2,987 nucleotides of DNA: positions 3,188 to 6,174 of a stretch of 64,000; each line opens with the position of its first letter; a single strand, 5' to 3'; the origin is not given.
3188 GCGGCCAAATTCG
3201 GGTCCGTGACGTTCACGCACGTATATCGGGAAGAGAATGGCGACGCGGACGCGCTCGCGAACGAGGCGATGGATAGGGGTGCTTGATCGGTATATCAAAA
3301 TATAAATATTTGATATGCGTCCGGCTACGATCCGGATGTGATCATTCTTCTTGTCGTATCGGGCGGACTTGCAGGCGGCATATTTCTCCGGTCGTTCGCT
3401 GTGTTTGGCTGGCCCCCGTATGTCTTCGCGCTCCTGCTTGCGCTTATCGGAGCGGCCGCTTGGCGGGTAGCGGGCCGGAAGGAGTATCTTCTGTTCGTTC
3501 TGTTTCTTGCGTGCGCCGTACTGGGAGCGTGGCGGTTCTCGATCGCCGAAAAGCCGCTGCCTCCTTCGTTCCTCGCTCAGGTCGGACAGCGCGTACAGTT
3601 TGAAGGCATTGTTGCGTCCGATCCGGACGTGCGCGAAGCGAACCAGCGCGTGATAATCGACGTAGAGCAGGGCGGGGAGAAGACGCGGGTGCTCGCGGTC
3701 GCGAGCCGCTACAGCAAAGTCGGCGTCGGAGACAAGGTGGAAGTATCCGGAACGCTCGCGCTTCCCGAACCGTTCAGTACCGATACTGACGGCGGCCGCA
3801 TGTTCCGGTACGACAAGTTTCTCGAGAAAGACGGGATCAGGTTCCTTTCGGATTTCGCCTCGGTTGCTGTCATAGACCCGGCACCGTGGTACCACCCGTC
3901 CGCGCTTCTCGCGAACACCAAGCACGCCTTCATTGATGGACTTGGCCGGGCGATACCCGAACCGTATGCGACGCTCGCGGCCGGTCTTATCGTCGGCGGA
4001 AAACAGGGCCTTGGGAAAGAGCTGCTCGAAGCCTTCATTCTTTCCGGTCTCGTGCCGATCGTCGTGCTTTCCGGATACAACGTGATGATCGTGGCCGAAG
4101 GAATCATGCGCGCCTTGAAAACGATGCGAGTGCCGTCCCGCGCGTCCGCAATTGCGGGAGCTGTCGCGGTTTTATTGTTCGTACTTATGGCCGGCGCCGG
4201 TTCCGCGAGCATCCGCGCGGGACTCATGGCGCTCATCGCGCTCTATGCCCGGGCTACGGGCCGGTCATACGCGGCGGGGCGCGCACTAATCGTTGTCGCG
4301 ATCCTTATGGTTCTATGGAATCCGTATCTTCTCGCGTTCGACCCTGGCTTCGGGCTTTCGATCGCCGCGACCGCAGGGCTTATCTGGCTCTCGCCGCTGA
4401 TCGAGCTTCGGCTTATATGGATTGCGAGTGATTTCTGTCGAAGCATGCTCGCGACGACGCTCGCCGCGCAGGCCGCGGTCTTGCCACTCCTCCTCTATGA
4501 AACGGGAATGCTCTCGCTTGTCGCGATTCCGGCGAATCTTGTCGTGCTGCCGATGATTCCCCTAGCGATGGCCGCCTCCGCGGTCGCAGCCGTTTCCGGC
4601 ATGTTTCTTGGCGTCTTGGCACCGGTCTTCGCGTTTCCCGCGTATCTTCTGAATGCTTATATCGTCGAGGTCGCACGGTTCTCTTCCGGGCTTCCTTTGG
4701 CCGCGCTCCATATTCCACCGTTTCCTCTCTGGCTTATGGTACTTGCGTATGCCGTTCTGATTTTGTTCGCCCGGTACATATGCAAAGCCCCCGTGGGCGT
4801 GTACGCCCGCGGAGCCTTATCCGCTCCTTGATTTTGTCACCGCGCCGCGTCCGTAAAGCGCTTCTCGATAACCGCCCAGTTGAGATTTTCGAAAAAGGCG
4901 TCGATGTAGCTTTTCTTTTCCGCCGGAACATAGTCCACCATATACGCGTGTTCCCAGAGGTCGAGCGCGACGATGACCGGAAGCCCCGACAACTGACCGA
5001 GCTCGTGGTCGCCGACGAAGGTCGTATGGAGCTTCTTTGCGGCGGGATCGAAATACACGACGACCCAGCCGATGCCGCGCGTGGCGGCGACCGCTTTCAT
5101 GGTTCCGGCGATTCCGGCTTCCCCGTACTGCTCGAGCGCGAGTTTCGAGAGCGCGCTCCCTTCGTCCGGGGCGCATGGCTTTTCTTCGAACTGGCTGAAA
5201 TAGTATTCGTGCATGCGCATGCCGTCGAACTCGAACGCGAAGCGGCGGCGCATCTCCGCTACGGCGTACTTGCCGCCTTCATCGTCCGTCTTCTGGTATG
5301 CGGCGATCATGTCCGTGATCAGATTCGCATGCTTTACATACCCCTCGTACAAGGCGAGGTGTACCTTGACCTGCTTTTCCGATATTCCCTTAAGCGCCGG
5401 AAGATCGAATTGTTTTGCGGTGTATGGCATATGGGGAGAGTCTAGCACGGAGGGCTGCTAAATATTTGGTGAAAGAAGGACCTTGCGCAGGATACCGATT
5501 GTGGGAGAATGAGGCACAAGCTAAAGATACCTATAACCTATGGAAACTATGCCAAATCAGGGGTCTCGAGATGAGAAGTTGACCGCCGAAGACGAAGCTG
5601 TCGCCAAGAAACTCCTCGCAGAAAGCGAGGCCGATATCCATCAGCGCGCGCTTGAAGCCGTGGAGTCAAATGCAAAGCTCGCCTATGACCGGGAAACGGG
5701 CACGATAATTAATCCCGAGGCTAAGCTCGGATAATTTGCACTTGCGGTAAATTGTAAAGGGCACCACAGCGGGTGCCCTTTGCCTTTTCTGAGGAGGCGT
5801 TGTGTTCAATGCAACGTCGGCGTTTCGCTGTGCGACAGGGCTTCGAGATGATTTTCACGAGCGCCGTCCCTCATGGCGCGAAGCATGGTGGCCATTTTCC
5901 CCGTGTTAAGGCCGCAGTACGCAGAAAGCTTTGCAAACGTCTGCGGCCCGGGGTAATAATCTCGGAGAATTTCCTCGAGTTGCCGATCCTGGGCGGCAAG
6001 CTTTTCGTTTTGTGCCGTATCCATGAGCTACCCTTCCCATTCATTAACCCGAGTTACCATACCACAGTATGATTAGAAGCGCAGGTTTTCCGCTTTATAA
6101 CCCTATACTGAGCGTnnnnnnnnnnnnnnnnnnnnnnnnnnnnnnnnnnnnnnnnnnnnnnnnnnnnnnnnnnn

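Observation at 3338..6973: ComEC encoded as two separate genes flanking sod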

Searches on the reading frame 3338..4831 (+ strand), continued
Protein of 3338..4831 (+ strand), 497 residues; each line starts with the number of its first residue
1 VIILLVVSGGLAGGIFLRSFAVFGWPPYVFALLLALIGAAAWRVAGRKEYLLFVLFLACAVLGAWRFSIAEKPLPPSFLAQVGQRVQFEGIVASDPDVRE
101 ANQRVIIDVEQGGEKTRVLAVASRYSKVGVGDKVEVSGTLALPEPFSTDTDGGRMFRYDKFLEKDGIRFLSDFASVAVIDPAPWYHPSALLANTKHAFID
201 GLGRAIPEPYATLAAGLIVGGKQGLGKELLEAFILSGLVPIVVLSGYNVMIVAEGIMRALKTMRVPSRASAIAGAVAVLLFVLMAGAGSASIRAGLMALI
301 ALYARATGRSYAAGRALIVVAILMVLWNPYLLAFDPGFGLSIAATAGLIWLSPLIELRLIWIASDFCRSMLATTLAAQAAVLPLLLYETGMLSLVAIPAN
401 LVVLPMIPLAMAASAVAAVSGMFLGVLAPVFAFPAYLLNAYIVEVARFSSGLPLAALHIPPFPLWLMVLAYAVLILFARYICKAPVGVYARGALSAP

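Call 74: predict_structure(alignment_id=A2)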
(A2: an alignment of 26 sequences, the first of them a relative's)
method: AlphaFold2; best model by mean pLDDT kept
length: 497 residues; sequences in the alignment: 26
mean_pLDDT: 81.0   pTM: 0.77
mean pLDDT of the five models: 81.0, 79.1, 78.3, 77.1, 74.8
residues with pLDDT >= 90: 109; 70-90: 318; 50-70: 43; < 50: 27
segments of 3 or more residues with pLDDT < 50: 148-155, 218-222, 484-497
pLDDT, mean of each block of 10 residues (from residue 1): 84 79 80 94 93 93 84 86 92 75 86 90 79 92 67 55 84 89 85 84 88 66 68 78 63 81 84 85 73 86 83 89 86 78 87 89 86 84 77 77 83 87 89 93 92 75 77 77 47 36
secondary structure, 60 per line:
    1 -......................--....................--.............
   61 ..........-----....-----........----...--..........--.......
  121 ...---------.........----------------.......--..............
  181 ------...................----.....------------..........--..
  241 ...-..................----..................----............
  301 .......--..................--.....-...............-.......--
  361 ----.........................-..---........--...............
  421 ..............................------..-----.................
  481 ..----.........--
elements in order: H2-23 H26-45 H48-70 H76-79 E85-92 E97-99 E102-111 E114-123 E133-141 H158-164 E167-180 H187-205 H210-214 H227-236 H239-243 H245-262 H267-284 H289-307 H310-327 H330-334 H336-350 H352-358 H365-389 H396-403 H406-450 H464-482 H487-495
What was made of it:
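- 3338..4831 (+): comEC-N, the channel subunit. It has three N-terminal TM helices (aa 2-70), an OB fold/DUF4131 (aa ~85-180) and the Competence domain (aa 217-480, nt 3986-4777). It ends after the helix equivalent to TM10, with no MBL domain. AF2 pLDDT 81 with 3 helices, a beta domain and a helical bundle (call 74).
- On ComEC/Rec2 (TIGR00361; Pfam Competence PF03772): The AF2 model shows three helices followed by a beta domain at aa 85-180 (call 74).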

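Call 77: fold_search(model_id=the predicted structure, library=pdb)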
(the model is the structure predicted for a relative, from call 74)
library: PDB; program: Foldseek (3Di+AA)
matches with E <= 10: 768; with E <= 0.001: 0
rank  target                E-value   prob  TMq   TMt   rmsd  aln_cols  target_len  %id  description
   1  1n9w_A                5.6e-03  1.00  0.15  0.21  18.1       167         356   14  Crystal structure of the non-discriminating and archaeal-type aspartyl-tRNA synthetase from Thermus thermophilus (released 2003-04-08)
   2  9gjw_2                1.3e-02  1.00  0.14  0.12  15.5       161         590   14  OCCM maturation intermediate stalled with an Arginine Finger mutation in Mcm2 (released 2025-03-05)
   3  3kfu_A                1.3e-02  0.99  0.14  0.17  18.7       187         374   14  Crystal structure of the transamidosome (released 2010-08-25)
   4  1n9w_B                1.5e-02  1.00  0.15  0.21  18.1       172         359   15  Crystal structure of the non-discriminating and archaeal-type aspartyl-tRNA synthetase from Thermus thermophilus (released 2003-04-08)
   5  8b9a_2                1.8e-02  0.98  0.13  0.12  17.2       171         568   15  S. cerevisiae replisome + Ctf4, bound by pol alpha primase. Complex engaged with a fork DNA substrate containing a 60  (released 2023-08-09)
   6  8b9d_2                1.9e-02  0.90  0.14  0.12  21.3       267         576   14  Human replisome bound by Pol Alpha (released 2023-08-09)
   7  3kfu_C                2.6e-02  0.99  0.14  0.18  18.6       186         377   14  Crystal structure of the transamidosome (released 2010-08-25)
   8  1eov                  3.0e-02  0.99  0.15  0.15  13.8       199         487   11  FREE ASPARTYL-TRNA SYNTHETASE (ASPRS) (E.C. 6.1.1.12) FROM YEAST (released 2000-09-24)
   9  9e2x_2                3.2e-02  0.87  0.13  0.10  22.4       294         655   13  Cryo-EM structure of yeast CMG helicase stalled at G4-containing DNA template, state 2 (released 2025-03-19)
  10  2xgt_A                3.5e-02  0.99  0.13  0.15  12.6       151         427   14  Asparaginyl-tRNA synthetase from Brugia malayi complexed with the sulphamoyl analogue of asparaginyl-adenylate (released 2010-12-15)
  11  9e2z_4                4.2e-02  0.90  0.14  0.12  19.2       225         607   12  Cryo-EM structure of human CMG helicase stalled at G4-containing DNA template (released 2025-03-26)
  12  7qhs_2                4.4e-02  0.85  0.13  0.10  21.6       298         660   12  S. cerevisiae CMGE nucleating origin DNA melting (released 2022-06-15)
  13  7pfo_6                4.6e-02  0.91  0.14  0.11  20.3       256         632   13  Core human replisome (released 2021-11-10)
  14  3kfu_B                4.8e-02  1.00  0.14  0.19  12.4       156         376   16  Crystal structure of the transamidosome (released 2010-08-25)
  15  3kfu_D                5.2e-02  1.00  0.14  0.19  12.4       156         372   16  Crystal structure of the transamidosome (released 2010-08-25)
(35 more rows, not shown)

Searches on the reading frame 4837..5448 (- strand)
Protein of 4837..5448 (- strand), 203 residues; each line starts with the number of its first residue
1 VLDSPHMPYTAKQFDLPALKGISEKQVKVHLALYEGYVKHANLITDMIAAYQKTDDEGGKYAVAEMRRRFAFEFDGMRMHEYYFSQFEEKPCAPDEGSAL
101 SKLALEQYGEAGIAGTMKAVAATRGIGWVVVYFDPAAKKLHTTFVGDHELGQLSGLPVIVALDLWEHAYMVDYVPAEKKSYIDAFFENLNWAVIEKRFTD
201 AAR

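Call 3: search_protein_families(library=pfam, proteins=[window:4837-5448:-], max_evalue=0.01)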
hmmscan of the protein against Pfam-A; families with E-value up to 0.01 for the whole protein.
window:4837-5448:- (203 aa): 1 family
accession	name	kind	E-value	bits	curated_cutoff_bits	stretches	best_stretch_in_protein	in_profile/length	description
PF02777.23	Sod_Fe_C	-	8e-16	58.4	20.9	1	118-197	25-102/102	Iron/manganese superoxide dismutases, C-terminal domain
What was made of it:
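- Checked: SOD, 4837-5448(-): Sod_Fe_C, E 8e-16 (call 3).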

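Call 4: search_protein_families(library=ncbifam, proteins=[window:4837-5448:-], max_evalue=0.01)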
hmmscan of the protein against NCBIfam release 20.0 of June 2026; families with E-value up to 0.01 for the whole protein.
window:4837-5448:- (203 aa): 3 families
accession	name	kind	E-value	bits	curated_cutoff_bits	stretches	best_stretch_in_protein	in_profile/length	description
NF041312.1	Superox_dis_Halo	equivalog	1.2e-20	74.3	300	1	17-201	10-191/196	superoxide dismutase [Mn]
NF008177.0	PRK10925.1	equivalog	2.2e-07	30.9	363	1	145-200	152-204/206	superoxide dismutase [Mn]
NF007832.0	PRK10543.1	equivalog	2.4e-06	27.2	348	1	158-198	152-191/193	superoxide dismutase [Fe]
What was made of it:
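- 4837..5448 (-): Fe/Mn-type superoxide dismutase gene, convergent with comEC-N (5-nt gap). It is the conserved intervening gene of the split. Pfam Sod_Fe_C E 8e-16; NCBIfam SOD models below cut-off (calls 3, 4).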

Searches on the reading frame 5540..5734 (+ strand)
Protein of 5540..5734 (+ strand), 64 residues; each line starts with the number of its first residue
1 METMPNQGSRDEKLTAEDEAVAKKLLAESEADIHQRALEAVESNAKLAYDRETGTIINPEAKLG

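Call 3: search_protein_families(library=pfam, proteins=[window:5540-5734:+], max_evalue=0.01)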
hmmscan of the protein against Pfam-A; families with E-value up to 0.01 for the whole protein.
window:5540-5734:+ (64 aa): 0 families

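Call 4: search_protein_families(library=ncbifam, proteins=[window:5540-5734:+], max_evalue=0.01)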
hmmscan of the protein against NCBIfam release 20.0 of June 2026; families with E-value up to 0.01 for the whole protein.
window:5540-5734:+ (64 aa): 0 families

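Call 56: search_protein_families(library=phrogs, proteins=[window:5540-5734:+], max_evalue=0.01)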
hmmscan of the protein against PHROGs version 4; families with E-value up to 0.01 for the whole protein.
window:5540-5734:+ (64 aa): 0 families

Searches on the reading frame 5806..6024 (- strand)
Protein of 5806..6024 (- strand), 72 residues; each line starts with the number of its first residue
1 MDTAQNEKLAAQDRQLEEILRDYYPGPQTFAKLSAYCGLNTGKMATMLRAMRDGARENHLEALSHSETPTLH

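Call 3: search_protein_families(library=pfam, proteins=[window:5806-6024:-], max_evalue=0.01)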
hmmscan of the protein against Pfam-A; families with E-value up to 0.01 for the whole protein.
window:5806-6024:- (72 aa): 0 families

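Call 4: search_protein_families(library=ncbifam, proteins=[window:5806-6024:-], max_evalue=0.01)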
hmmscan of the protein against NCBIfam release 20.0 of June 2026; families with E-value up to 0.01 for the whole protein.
window:5806-6024:- (72 aa): 0 families

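Call 56: search_protein_families(library=phrogs, proteins=[window:5806-6024:-], max_evalue=0.01)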
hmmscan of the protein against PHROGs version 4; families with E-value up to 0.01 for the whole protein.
window:5806-6024:- (72 aa): 0 families
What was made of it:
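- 5449..6115 (.): Genome-specific spacer. It holds small unsupported ORFs (5540-5734 +; 5806-6024 -), a strong hairpin plus T-run (5754-5783) and a sigma70-like promoter match (6044-6073) about 43 nt upstream of ORF2. No family hits (calls 3, 4, 56).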
